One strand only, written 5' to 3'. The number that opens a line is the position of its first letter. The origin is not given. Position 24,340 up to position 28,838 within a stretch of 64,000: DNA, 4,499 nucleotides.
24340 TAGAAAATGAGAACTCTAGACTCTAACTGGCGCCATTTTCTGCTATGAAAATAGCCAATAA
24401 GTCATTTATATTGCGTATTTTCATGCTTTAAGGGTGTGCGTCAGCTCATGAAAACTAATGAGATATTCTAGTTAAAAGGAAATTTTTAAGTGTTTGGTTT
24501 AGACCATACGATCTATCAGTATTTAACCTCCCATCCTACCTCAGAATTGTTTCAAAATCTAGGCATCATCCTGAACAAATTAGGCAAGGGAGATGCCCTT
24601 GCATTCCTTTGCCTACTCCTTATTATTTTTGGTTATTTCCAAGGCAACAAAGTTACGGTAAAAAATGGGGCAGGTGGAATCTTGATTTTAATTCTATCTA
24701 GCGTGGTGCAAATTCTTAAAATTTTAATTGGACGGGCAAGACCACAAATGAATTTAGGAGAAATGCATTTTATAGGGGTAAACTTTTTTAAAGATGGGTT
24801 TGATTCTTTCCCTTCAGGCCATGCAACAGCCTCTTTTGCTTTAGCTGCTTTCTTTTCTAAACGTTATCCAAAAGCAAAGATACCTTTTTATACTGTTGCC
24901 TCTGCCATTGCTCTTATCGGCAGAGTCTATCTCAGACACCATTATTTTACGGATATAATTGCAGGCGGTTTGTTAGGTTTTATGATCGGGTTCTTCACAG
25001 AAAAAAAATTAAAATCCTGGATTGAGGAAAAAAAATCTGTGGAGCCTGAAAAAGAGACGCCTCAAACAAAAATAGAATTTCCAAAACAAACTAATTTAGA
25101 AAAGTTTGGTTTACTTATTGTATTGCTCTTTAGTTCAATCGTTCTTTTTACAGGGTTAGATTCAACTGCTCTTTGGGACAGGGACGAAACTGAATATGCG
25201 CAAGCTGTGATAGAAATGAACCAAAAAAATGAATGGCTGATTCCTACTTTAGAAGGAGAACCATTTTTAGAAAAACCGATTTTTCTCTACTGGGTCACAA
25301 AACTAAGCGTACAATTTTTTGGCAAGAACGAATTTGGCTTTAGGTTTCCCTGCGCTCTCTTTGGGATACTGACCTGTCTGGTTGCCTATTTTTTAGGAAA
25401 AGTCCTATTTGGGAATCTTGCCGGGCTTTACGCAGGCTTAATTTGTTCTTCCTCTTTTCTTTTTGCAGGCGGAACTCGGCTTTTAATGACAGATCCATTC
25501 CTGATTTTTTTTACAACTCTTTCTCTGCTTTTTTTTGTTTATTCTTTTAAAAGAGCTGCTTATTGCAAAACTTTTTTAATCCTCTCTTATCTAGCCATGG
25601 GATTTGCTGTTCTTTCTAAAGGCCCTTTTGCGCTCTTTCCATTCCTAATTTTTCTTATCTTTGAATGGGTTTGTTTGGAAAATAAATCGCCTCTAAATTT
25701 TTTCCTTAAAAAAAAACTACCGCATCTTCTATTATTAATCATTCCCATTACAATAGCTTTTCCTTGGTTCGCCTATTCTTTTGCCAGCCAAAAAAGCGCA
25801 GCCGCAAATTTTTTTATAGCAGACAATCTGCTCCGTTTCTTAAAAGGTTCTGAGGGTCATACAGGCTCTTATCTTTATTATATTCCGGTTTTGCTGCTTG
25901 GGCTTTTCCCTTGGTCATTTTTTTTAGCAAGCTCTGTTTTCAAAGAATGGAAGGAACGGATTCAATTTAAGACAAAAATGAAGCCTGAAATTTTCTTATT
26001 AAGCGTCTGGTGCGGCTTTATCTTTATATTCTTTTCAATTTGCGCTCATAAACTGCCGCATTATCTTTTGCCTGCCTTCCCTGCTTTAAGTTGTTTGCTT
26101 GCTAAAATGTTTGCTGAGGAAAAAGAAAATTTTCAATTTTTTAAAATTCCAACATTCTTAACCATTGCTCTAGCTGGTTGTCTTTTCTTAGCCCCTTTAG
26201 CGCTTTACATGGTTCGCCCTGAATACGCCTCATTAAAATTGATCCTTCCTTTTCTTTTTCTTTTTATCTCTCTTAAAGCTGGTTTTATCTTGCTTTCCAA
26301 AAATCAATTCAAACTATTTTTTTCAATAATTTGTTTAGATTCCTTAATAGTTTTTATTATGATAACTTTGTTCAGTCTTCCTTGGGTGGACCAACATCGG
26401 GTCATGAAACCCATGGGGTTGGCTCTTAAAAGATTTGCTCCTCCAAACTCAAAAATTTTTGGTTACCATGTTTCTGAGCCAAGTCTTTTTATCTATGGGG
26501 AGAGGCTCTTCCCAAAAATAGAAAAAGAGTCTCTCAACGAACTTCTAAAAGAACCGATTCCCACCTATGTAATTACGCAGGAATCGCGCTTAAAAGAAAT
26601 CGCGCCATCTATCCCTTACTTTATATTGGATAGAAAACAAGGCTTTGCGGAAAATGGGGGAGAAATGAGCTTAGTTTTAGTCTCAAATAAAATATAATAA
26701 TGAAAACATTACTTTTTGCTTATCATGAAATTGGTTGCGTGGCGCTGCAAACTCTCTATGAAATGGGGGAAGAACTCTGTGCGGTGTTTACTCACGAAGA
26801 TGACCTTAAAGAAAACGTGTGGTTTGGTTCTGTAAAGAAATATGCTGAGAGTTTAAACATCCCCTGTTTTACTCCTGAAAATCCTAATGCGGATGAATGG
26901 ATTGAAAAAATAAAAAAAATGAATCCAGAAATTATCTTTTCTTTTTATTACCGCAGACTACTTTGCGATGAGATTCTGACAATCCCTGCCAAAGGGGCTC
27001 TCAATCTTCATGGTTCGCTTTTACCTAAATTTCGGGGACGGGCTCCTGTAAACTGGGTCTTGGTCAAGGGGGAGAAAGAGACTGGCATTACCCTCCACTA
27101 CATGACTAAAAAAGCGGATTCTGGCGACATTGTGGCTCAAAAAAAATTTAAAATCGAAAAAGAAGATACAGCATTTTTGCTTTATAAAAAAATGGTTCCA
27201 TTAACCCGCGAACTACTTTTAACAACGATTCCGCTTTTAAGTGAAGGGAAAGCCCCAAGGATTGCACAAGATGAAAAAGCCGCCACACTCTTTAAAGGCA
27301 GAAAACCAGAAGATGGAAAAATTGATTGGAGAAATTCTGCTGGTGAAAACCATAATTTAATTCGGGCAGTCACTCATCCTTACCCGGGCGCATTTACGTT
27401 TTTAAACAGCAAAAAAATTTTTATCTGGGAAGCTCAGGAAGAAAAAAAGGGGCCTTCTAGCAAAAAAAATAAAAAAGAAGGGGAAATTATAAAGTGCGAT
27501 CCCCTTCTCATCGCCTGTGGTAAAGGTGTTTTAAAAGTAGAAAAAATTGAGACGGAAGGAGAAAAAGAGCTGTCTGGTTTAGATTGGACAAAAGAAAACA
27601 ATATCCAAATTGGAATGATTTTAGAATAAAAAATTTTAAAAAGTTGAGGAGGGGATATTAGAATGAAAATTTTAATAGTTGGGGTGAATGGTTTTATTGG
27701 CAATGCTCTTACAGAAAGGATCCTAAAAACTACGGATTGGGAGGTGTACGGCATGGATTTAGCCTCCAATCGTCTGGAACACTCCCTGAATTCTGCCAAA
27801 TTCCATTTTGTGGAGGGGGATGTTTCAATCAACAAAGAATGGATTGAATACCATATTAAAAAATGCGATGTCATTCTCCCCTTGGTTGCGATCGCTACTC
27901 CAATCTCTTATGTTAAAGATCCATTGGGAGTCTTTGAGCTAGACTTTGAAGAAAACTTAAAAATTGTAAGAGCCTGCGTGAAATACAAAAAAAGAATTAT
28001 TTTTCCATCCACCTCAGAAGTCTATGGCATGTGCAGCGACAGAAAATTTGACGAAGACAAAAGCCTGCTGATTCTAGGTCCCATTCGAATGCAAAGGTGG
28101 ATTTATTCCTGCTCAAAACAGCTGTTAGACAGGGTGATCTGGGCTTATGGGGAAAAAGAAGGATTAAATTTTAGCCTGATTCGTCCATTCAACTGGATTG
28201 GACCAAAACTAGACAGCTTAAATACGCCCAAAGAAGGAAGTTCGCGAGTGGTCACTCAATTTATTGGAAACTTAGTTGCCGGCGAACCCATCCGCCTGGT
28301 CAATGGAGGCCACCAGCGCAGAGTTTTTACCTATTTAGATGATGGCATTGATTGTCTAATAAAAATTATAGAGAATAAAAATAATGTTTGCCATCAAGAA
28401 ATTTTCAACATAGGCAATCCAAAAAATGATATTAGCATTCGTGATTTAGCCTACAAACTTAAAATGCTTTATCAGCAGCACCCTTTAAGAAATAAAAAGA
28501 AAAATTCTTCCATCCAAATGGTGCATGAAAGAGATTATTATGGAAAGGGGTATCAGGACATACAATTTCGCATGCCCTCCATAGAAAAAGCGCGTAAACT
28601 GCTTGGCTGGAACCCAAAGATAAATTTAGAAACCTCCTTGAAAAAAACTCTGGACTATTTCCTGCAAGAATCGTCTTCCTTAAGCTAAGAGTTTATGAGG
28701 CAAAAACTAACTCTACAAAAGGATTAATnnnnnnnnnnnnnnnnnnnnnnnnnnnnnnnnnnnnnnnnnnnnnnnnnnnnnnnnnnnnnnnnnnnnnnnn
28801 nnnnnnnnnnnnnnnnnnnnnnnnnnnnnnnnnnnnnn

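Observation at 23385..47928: Three paralogous 'GT2 polyprenyl-P-sugar synthase + GT-C transferase' modules in 25 kb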

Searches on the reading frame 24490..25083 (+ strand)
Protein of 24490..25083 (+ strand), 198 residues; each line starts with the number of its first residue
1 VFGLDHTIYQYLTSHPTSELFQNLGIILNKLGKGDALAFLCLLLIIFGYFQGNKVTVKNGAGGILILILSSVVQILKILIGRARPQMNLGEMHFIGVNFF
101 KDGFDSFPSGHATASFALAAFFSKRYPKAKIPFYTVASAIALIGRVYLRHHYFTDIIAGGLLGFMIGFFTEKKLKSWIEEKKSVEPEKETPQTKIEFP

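Call 68: search_solved_structures(query=window:24490-25083:+, max_evalue=1)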
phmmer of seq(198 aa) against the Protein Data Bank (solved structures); distinct sequences matched with E-value up to 1: 8.
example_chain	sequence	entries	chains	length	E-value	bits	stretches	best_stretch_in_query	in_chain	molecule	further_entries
9vj3_A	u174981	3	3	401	3.3e-06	30.2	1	103-171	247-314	Inositol phosphorylceramide synthase catalytic subunit AUR1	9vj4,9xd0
9ivc_A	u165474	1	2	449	3.9e-06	29.9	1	103-171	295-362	Inositol phosphorylceramide synthase catalytic subunit AUR1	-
6ebu_A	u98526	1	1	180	0.00038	23.4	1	32-180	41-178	LpxE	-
5jki_A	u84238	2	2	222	0.00039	23.4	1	37-170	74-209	Putative lipid phosphate phosphatase YodM | Phosphatidylglycerophosphatase B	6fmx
9l0i_A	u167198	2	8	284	0.099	15.6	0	128-190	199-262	Phospholipid phosphatase 1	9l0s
9l0o_C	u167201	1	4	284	0.21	14.5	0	132-190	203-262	Phospholipid phosphatase 1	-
6kml_A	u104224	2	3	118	0.42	13.5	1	88-173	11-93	mRNA interferase toxin HigB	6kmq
7ngh_D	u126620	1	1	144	0.66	12.9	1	26-68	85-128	Sybody 1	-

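Call 69: search_protein_families(library=ncbifam, proteins=[window:24490-25083:+], max_evalue=0.01)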
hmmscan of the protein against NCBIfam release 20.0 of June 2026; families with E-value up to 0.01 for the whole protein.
seq(198 aa): 4 families
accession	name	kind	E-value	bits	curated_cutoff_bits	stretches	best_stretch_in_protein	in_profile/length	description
NF008813.0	PRK11837.1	equivalog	1.3e-08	35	229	1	35-171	33-168/202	undecaprenyl-diphosphate phosphatase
NF047884.1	UdeprDiPSep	equivalog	6e-08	32.8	250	1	21-171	41-184/188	undecaprenyl-diphosphatase SepP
NF007159.0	PRK09597.1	equivalog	6.9e-05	22.6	177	1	106-173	120-188/191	lipid A 1-phosphatase LpxE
NF007975.0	PRK10699.1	equivalog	0.001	18.5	261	1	103-189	156-245/254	phosphatidylglycerophosphatase B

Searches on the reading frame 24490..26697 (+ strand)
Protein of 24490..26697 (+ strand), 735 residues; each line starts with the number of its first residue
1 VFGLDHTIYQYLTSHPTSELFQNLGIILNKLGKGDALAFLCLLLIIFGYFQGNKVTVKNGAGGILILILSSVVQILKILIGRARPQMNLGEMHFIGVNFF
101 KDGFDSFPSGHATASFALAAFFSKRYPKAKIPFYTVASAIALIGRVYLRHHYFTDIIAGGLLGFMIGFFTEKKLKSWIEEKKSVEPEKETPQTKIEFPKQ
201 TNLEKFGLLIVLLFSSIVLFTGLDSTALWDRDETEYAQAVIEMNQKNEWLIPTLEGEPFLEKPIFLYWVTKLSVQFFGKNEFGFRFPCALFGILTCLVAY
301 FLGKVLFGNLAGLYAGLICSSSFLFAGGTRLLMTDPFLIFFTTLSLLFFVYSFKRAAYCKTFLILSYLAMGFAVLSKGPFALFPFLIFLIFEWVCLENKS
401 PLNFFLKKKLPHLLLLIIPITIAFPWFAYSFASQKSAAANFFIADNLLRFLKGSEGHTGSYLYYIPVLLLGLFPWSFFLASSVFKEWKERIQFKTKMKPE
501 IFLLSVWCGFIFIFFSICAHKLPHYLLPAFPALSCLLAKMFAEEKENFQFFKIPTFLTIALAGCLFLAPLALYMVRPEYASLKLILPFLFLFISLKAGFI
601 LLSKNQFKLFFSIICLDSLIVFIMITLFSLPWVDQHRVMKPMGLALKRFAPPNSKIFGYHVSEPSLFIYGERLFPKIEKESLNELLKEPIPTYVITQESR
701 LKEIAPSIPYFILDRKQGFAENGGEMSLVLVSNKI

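Call 3: search_protein_families(library=pfam, proteins=[window:24490-26697:+])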
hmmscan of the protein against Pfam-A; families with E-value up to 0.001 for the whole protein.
window:24490-26697:+ (735 aa): 4 families
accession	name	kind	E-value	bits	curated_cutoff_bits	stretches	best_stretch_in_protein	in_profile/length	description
PF01569.27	PAP2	-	1.6e-19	70.4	27.2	1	66-170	8-121/130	PAP2 superfamily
PF13231.12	PMT_2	-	7.7e-19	68.9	26.1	1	262-421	2-153/160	Dolichyl-phosphate-mannose-protein mannosyltransferase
PF02366.24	PMT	-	3.2e-17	63.3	22.7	1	228-431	25-241/245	Dolichyl-phosphate-mannose-protein mannosyltransferase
PF14378.12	PAP2_3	-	1.1e-06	29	27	1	92-166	111-187/190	PAP2 superfamily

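Call 9: search_protein_families(library=ncbifam, proteins=[window:24490-26697:+], max_evalue=0.00001)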
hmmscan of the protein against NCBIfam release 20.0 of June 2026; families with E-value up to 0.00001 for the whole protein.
window:24490-26697:+ (735 aa): 4 families
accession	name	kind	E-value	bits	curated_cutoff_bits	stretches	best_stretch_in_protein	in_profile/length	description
NF009784.2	PRK13279.1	equivalog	1e-45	156.4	567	1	208-624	7-424/539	lipid IV(A) 4-amino-4-deoxy-L-arabinosyltransferase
TIGR03663.1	TIGR03663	subfamily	2.7e-11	43.1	126.25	1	208-566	4-362/435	flippase activity-associated protein Agl23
NF008813.0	PRK11837.1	equivalog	1.4e-07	31.7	229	1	45-170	42-167/202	undecaprenyl-diphosphate phosphatase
NF047884.1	UdeprDiPSep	equivalog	6e-07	29.5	250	1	22-171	42-184/188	undecaprenyl-diphosphatase SepP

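Call 12: search_solved_structures(query=window:24490-26697:+, max_evalue=0.01, show_alignments=2)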
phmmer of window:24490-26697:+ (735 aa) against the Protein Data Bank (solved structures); distinct sequences matched with E-value up to 0.01: 2.
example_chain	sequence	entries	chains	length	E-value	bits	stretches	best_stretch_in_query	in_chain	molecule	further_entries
5ezm_A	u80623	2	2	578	1.4e-27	99.7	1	212-538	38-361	4-amino-4-deoxy-L-arabinose transferase or related glycosyltransferases of PMT family | 4-amino-4-deoxy-L-arabinose (L-Ara4N) transferase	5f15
5jki_A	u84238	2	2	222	0.00022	23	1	37-170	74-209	Putative lipid phosphate phosphatase YodM | Phosphatidylglycerophosphatase B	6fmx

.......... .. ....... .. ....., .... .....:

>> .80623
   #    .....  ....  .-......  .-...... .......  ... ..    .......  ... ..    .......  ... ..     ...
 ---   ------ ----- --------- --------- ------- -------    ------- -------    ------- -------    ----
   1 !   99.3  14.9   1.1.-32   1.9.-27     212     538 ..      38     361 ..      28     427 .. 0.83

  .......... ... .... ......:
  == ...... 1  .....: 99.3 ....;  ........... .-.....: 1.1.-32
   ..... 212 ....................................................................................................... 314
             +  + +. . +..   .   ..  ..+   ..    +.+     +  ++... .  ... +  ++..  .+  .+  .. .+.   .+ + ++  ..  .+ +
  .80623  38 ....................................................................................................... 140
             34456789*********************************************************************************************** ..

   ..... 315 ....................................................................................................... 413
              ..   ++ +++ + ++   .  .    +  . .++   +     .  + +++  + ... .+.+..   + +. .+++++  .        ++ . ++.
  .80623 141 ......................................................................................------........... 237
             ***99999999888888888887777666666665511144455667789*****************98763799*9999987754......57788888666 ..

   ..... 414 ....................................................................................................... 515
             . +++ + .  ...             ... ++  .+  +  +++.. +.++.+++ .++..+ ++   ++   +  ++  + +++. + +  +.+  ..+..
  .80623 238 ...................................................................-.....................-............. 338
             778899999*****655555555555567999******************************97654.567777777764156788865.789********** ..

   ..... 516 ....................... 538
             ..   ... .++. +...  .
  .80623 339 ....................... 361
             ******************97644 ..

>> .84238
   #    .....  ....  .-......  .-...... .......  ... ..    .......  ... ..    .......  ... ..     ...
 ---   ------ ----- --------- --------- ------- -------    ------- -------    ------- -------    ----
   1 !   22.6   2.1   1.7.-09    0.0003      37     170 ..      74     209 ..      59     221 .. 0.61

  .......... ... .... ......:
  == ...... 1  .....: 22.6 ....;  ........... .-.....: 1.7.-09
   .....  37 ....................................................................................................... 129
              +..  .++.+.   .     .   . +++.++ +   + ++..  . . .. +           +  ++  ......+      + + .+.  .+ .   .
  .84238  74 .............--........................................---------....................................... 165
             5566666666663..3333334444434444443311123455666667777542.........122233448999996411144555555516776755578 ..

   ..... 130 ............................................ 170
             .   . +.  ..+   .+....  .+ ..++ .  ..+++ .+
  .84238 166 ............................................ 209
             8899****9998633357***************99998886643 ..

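Call 62: find_related_loci(query=window:24490-26697:+, collection=metagenome_contigs, flank=6000)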
Query window:24490-26697:+ (735 aa) in metagenome_contigs; peptide patterns used: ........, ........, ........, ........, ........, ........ (x = any residue, [..] = any of these).
89 stretches matched a pattern; 2 encode a relative of the query (tblastn E <= 1e-3); 2 distinct loci.
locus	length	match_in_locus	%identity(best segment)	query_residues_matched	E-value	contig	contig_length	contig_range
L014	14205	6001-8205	94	1-735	0e+0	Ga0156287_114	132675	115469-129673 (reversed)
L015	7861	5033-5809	24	303-549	1e-6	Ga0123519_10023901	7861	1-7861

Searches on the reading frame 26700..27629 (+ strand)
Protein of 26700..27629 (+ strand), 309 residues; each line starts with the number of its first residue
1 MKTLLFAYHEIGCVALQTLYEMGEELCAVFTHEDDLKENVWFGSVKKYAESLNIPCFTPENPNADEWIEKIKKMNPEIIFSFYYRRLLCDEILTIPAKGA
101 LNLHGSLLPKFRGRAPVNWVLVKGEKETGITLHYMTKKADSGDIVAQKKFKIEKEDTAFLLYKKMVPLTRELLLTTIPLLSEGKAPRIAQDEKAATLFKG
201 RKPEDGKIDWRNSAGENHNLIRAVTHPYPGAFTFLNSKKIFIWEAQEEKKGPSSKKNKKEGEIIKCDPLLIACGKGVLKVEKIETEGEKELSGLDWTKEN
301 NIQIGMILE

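Call 3: search_protein_families(library=pfam, proteins=[window:26700-27629:+])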
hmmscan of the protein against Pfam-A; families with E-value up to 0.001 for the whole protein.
window:26700-27629:+ (309 aa): 2 families
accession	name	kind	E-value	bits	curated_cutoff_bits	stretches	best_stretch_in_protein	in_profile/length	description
PF00551.24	Formyl_trans_N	-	6.3e-30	104.7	26.1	1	28-175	32-179/181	Formyl transferase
PF02911.23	Formyl_trans_C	-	6.8e-23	81.2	21.1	1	202-300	3-99/100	Formyl transferase, C-terminal domain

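Call 9: search_protein_families(library=ncbifam, proteins=[window:26700-27629:+], max_evalue=0.00001)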
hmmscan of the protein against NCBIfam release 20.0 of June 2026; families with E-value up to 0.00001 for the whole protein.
window:26700-27629:+ (309 aa): 7 families
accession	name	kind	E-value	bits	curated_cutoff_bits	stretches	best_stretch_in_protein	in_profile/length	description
NF005998.1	PRK08125.1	equivalog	2e-109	366.8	777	1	1-297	1-293/649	bifunctional UDP-4-amino-4-deoxy-L-arabinose formyltransferase/UDP-glucuronic acid oxidase ArnA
NF005414.0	PRK06988.1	equivalog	1.2e-102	343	316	1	2-293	4-298/311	formyltransferase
TIGR00460.1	fmt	equivalog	1.6e-54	185.1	201.5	1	2-296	2-300/315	methionyl-tRNA formyltransferase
TIGR00639.1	PurN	equivalog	6.9e-18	64.9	150.1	1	65-177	69-181/192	phosphoribosylglycinamide formyltransferase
NF004684.0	PRK06027.1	subfamily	3e-12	46.8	223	1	64-159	154-249/286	formyltetrahydrofolate deformylase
TIGR00655.1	PurU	equivalog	2.1e-11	44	285.95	1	47-164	126-249/280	formyltetrahydrofolate deformylase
NF005755.0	PRK07579.1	equivalog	7.3e-11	42.3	238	1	98-231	86-221/245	dTDP-4-amino-4,6-dideoxyglucose formyltransferase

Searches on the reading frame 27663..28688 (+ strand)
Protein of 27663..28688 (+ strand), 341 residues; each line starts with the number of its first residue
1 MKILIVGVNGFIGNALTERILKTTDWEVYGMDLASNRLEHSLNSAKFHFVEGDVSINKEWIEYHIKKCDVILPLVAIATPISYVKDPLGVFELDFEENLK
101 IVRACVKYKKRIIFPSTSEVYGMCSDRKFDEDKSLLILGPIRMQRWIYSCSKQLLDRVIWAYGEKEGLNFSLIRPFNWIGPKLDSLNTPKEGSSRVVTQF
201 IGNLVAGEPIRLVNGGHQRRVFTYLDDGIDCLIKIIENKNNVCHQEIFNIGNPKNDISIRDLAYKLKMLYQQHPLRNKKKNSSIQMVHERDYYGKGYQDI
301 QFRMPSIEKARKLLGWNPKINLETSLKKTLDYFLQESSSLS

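Call 3: search_protein_families(library=pfam, proteins=[window:27663-28688:+])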
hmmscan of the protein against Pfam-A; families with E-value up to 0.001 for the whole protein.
window:27663-28688:+ (341 aa): 5 families
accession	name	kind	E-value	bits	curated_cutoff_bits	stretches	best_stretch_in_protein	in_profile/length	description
PF01370.27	Epimerase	-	1.2e-44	153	20.9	1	3-251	1-240/240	NAD dependent epimerase/dehydratase family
PF16363.11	GDP_Man_Dehyd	-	1.2e-29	104.3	27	1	4-328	1-331/332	GDP-mannose 4,6 dehydratase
PF01073.25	3Beta_HSD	-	2.6e-06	27.1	22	1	4-123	1-122/280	3-beta hydroxysteroid dehydrogenase/isomerase family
PF03435.24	Sacchrp_dh_NADP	-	0.00044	21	25.1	0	3-74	1-75/129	Saccharopine dehydrogenase NADP binding domain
PF07993.18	NAD_binding_4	-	0.00055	19.6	20.1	0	6-188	2-210/258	Male sterility protein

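Call 9: search_protein_families(library=ncbifam, proteins=[window:27663-28688:+], max_evalue=0.00001)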
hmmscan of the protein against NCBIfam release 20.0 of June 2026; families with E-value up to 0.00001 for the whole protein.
window:27663-28688:+ (341 aa): 13 families
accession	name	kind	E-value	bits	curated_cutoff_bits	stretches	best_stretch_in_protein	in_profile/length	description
NF008872.0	PRK11908.1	equivalog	3.6e-169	562.3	294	1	1-336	2-338/349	bifunctional UDP-4-keto-pentose/UDP-xylose synthase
NF005998.1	PRK08125.1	equivalog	4.3e-165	550.7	777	1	2-333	317-649/649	bifunctional UDP-4-amino-4-deoxy-L-arabinose formyltransferase/UDP-glucuronic acid oxidase ArnA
TIGR01181.1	dTDP_gluc_dehyt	equivalog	7.2e-22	77.9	365.1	1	2-338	1-316/321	dTDP-glucose 4,6-dehydratase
TIGR04180.1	EDH_00030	hypoth_equivalog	1.5e-21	76.7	475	1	3-319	1-295/297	NAD-dependent 4,6-dehydratase LegB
TIGR02197.1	heptose_epim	equivalog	1.9e-17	63.4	274.6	1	3-332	1-312/316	ADP-glyceromanno-heptose 6-epimerase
TIGR01179.1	galE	equivalog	5e-16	58.5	262.3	1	2-332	1-324/332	UDP-glucose 4-epimerase GalE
NF011728.1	PRK15181.1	equivalog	9.1e-12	44.6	760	1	3-340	18-344/348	Vi polysaccharide biosynthesis UDP-N-acetylglucosaminuronic acid C-4 epimerase TviC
NF007490.0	PRK10084.1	subfamily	5.5e-11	42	649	1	1-336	1-337/361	dTDP-glucose 4,6-dehydratase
NF007582.0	PRK10217.1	equivalog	5.7e-10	38.8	698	1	2-337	3-335/355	dTDP-glucose 4,6-dehydratase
NF041015.1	UDPsulfquin_syn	equivalog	2e-09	36.9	575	0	196-280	238-320/384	UDP-sulfoquinovose synthase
NF047922.1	GDPFucSynFcl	equivalog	1.7e-08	34.3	500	0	102-267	89-250/308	GDP-L-fucose synthase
NF047837.1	UDPAcbARedWbcJ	equivalog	2e-07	30.3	500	0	148-269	103-214/372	UDP-2-acetamido-2,6-beta-L-arabino-hexul-4-ose reductase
TIGR03466.1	HpnA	hypoth_equivalog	3.4e-07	29.5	367.65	1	1-190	1-181/327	hopanoid-associated sugar epimerase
